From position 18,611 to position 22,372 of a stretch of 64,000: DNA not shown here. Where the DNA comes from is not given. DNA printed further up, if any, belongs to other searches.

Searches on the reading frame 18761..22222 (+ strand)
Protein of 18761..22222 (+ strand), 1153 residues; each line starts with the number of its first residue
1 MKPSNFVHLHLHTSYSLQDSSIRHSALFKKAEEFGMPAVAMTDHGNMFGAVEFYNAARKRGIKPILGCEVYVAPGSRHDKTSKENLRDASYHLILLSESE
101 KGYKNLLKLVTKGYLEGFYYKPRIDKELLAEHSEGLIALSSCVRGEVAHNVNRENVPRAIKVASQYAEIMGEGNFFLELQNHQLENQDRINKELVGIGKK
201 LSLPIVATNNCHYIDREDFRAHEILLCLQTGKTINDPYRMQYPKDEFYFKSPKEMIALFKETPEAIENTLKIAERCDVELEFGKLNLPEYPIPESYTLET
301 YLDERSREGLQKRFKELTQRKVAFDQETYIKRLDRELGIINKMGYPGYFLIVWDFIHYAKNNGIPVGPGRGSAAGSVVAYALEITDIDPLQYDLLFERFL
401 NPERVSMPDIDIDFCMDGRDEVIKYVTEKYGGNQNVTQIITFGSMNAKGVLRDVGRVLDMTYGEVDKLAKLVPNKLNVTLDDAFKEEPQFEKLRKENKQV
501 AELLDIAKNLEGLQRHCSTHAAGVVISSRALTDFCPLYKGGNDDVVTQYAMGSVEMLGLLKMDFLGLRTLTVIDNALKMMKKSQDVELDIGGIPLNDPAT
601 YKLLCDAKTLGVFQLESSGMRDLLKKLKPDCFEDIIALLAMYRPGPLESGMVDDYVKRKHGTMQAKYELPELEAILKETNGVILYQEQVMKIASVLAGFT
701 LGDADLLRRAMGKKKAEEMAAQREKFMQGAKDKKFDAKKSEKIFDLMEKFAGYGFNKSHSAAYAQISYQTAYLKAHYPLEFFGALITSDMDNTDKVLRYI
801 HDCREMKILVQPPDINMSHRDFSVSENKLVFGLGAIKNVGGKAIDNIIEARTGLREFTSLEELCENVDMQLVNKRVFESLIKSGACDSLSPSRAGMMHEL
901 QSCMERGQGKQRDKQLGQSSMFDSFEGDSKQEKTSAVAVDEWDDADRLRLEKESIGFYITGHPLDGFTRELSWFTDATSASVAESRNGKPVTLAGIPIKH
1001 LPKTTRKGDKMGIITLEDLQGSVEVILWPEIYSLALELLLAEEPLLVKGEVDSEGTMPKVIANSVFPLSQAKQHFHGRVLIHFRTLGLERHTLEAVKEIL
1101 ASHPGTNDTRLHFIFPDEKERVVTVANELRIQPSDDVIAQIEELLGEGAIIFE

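Call 70: search_protein_families(library=pfam, proteins=[window:18761-22222:+], max_evalue=0.00001)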
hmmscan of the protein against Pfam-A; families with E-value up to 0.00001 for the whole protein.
window:18761-22222:+ (1153 aa): 5 families
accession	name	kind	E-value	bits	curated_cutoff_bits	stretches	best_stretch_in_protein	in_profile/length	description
PF07733.18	DNA_pol3_alpha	-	8.7e-106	353.7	23.9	1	301-566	2-260/260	Bacterial DNA polymerase III alpha NTPase domain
PF17657.6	DNA_pol3_finger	-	5.6e-69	231.2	22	1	569-733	1-165/166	Bacterial DNA polymerase III alpha subunit finger domain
PF02811.25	PHP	-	1.2e-57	195.2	26.4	1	8-182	1-164/164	PHP domain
PF14579.12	HHH_6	-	7.7e-27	93.8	25.6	1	808-894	2-88/90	Helix-hairpin-helix motif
PF01336.31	tRNA_anti-codon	-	5.7e-06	26.6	27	0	1005-1067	10-74/75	OB-fold nucleic acid binding domain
